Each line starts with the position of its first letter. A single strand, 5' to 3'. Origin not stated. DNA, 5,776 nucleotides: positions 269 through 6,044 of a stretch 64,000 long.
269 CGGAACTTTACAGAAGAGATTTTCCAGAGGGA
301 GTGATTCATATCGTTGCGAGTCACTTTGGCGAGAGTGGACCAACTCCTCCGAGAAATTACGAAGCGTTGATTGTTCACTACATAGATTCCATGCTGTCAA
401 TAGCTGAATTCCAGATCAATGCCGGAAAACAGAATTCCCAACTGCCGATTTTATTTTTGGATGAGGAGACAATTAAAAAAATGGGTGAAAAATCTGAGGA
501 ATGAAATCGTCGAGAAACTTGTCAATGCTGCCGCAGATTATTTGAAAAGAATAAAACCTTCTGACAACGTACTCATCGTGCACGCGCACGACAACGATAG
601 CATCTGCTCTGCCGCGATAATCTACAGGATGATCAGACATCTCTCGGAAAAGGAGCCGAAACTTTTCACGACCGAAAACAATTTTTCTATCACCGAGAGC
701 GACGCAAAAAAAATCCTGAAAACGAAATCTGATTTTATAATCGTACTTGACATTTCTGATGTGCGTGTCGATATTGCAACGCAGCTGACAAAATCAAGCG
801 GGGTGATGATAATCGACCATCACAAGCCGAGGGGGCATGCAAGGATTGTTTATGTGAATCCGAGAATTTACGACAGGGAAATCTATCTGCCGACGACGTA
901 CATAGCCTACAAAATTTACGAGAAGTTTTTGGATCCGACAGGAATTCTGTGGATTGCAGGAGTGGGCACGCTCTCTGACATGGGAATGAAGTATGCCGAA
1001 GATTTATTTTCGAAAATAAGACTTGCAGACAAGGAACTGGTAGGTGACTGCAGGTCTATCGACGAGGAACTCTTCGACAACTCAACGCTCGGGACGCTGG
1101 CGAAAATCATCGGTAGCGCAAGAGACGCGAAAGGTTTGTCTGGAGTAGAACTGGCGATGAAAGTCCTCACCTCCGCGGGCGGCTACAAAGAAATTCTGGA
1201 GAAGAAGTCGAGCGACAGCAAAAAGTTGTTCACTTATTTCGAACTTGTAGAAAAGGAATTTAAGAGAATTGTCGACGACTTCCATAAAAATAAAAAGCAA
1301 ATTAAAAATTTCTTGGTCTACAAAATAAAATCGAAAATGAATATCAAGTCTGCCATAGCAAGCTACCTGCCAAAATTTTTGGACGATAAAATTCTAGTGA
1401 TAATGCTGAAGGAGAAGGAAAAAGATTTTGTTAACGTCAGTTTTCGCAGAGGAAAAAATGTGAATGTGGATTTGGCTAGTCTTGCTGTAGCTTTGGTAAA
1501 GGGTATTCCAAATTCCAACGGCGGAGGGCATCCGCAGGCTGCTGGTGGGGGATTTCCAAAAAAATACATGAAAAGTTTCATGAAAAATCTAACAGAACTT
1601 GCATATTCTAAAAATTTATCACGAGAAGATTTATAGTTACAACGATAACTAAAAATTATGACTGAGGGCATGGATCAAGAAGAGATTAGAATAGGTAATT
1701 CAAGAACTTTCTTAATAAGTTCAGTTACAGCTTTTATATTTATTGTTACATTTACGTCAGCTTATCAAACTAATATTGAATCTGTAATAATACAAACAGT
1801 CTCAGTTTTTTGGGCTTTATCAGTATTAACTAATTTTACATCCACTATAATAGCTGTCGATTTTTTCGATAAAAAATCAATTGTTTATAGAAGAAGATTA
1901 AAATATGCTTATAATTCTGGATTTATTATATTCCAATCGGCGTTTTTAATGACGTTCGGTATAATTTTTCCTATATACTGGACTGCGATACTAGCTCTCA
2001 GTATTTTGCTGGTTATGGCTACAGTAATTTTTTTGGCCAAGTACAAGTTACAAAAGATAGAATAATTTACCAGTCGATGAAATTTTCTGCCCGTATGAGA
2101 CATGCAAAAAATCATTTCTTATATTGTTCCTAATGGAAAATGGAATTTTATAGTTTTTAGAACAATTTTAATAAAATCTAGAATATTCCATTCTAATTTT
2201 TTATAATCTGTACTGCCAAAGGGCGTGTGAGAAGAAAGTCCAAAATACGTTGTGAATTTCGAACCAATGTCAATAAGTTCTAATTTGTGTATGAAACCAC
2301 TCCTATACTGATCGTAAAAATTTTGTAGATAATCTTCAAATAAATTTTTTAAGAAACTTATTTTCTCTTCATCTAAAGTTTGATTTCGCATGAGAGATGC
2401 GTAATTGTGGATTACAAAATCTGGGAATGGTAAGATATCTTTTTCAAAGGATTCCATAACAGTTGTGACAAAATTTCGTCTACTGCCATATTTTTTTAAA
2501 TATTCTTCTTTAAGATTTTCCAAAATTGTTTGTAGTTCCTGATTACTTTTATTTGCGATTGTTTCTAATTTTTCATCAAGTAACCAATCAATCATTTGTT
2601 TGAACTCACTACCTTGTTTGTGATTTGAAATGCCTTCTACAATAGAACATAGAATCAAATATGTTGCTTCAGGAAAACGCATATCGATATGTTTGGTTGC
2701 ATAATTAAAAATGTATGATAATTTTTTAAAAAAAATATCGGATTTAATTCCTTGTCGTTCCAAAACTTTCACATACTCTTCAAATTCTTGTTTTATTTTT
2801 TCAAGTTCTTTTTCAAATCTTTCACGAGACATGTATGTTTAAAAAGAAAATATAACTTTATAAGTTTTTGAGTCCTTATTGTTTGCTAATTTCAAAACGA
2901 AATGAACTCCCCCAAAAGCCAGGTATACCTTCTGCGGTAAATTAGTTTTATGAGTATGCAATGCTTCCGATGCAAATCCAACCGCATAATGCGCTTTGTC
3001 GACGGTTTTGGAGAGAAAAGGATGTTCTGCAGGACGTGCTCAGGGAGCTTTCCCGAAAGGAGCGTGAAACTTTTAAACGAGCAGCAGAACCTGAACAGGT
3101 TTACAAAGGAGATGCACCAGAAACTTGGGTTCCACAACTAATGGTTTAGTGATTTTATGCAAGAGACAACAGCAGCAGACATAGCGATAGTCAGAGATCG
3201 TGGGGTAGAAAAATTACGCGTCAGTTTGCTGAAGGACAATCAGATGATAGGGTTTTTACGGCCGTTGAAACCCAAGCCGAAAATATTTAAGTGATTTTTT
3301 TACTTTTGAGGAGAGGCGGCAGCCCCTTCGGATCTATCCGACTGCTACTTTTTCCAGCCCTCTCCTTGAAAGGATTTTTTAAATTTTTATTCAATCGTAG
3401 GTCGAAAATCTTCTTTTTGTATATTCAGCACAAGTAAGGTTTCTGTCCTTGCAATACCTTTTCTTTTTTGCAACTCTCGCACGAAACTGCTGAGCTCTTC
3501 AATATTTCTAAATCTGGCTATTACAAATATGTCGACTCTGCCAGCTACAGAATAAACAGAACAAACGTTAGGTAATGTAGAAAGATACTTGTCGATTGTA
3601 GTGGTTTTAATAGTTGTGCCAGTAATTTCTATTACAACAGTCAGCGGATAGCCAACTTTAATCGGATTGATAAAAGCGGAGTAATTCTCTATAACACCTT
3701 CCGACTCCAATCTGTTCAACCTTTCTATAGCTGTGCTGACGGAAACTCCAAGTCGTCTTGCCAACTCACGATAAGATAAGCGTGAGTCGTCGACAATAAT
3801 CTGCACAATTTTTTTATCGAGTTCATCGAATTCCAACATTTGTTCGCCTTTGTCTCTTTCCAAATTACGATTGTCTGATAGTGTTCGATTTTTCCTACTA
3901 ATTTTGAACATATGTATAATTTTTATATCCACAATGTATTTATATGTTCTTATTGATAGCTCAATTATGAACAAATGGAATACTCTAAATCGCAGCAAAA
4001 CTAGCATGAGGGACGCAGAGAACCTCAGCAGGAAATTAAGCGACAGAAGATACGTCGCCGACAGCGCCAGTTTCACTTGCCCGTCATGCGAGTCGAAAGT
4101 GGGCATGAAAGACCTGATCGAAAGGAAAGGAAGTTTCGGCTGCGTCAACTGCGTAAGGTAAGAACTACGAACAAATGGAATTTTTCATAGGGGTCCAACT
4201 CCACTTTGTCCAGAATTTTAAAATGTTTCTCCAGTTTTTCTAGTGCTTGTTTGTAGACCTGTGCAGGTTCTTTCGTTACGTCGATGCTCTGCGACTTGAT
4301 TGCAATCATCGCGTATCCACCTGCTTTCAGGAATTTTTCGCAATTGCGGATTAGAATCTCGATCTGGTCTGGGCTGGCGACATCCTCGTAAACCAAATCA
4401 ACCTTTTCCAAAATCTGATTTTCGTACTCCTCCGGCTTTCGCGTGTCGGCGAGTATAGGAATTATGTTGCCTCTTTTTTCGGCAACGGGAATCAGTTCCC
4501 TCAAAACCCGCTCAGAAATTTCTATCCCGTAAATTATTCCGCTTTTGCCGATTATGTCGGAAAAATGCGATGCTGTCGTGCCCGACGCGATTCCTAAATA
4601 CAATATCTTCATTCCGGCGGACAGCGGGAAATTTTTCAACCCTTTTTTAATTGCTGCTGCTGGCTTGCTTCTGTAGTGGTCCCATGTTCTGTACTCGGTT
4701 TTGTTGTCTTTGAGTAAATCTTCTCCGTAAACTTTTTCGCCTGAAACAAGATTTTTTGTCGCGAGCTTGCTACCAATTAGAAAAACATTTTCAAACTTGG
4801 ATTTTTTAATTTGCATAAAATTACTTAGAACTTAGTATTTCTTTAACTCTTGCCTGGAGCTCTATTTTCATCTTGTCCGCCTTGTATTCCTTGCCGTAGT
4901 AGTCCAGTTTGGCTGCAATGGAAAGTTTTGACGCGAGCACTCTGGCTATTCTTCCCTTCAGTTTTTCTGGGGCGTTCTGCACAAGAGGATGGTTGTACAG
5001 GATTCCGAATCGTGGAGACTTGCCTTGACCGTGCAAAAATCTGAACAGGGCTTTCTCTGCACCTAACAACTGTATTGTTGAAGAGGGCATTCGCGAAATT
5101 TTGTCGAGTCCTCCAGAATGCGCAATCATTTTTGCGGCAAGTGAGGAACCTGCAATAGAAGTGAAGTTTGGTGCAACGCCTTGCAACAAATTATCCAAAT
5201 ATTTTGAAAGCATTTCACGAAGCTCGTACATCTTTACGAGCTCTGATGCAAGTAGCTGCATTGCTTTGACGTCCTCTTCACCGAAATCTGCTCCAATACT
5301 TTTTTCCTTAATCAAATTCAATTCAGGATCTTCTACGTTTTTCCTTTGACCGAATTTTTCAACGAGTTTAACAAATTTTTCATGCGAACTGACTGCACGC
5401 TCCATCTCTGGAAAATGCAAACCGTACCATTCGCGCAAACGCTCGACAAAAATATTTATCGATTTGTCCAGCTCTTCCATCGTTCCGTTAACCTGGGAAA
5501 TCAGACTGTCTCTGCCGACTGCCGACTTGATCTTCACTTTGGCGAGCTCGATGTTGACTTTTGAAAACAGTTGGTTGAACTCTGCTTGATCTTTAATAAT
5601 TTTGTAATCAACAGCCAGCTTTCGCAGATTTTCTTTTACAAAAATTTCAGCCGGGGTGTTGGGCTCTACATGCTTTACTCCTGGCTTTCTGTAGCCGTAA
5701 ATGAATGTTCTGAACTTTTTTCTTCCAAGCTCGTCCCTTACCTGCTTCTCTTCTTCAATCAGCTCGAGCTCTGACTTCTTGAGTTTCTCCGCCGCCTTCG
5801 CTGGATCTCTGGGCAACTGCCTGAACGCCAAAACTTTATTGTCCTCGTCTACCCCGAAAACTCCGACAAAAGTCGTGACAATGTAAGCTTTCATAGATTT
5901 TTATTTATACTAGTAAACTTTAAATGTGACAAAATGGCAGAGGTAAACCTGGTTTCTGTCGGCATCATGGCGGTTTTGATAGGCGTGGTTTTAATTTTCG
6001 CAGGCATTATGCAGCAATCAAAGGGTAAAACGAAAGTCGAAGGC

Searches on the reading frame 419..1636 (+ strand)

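Call 32: search_protein_families(library=pfam, proteins=[window:419-1636:+], max_evalue=0.00001)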
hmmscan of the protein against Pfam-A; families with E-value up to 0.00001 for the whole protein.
window:419-1636:+ (405 aa): 2 families
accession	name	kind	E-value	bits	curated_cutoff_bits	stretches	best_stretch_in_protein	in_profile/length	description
PF02272.25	DHHA1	-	3.1e-11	44.1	25.9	1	298-393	4-98/102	DHHA1 domain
PF01368.27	DHH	-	9.2e-11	42.5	28.1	1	51-166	2-101/125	DHH family, N-terminal domain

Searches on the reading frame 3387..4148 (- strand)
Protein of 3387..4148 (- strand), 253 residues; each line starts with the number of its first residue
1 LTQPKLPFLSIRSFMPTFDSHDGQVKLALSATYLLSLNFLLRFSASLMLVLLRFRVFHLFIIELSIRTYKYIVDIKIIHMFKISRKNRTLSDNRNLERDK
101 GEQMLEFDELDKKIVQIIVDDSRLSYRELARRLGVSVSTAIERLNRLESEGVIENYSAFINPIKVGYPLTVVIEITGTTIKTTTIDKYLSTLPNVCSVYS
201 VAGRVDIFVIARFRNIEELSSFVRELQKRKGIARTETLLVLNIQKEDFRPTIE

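Call 32: search_protein_families(library=pfam, proteins=[window:3387-4148:-], max_evalue=0.00001)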
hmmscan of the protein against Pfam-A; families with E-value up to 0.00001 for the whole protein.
window:3387-4148:- (253 aa): 3 families
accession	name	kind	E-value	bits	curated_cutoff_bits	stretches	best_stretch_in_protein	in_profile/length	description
PF13412.12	HTH_24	-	3.7e-16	58.9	21.9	1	108-154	2-48/48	Winged helix-turn-helix DNA-binding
PF01037.27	AsnC_trans_reg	-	3.5e-13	49.7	25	1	182-242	11-72/73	Lrp/AsnC ligand binding domain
PF13404.12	HTH_AsnC-type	-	7.6e-13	48.5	27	1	108-148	2-42/42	AsnC-type helix-turn-helix domain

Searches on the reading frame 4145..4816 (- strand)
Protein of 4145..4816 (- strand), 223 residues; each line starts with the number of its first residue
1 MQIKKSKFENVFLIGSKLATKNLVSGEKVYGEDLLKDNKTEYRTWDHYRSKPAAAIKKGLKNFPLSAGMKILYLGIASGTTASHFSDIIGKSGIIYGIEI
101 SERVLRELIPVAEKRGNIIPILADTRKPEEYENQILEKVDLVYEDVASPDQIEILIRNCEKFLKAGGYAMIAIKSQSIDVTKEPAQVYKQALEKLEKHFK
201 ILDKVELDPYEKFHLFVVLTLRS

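Call 32: search_protein_families(library=pfam, proteins=[window:4145-4816:-], max_evalue=0.00001)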
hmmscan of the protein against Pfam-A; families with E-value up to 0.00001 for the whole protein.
window:4145-4816:- (223 aa): 1 family
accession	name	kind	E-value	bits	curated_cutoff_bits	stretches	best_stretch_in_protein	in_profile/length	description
PF01269.23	Fibrillarin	-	2.1e-85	285.9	27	1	4-220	3-224/227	Fibrillarin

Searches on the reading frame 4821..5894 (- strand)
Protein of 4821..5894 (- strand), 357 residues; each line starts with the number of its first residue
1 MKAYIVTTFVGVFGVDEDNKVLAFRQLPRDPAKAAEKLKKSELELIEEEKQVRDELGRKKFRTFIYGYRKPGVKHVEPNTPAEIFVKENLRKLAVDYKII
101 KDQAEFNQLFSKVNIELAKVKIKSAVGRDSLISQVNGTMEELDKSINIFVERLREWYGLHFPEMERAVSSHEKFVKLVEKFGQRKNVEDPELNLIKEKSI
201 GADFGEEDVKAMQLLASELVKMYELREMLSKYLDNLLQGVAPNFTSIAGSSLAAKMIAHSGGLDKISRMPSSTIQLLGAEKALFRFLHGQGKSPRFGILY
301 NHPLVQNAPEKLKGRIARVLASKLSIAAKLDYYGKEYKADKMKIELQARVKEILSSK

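Call 32: search_protein_families(library=pfam, proteins=[window:4821-5894:-], max_evalue=0.00001)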
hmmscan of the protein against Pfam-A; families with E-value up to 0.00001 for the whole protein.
window:4821-5894:- (357 aa): 2 families
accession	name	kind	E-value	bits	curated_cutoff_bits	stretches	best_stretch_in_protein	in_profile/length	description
PF01798.23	Nop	-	1.2e-61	208.5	25.4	1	139-351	2-227/228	snoRNA binding domain, fibrillarin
PF21572.2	Nop5_56-rel_N_Arc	-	4.6e-09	37.2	27.8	1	2-122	1-127/128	Archaeal Nop5/56-rel, N-terminal domain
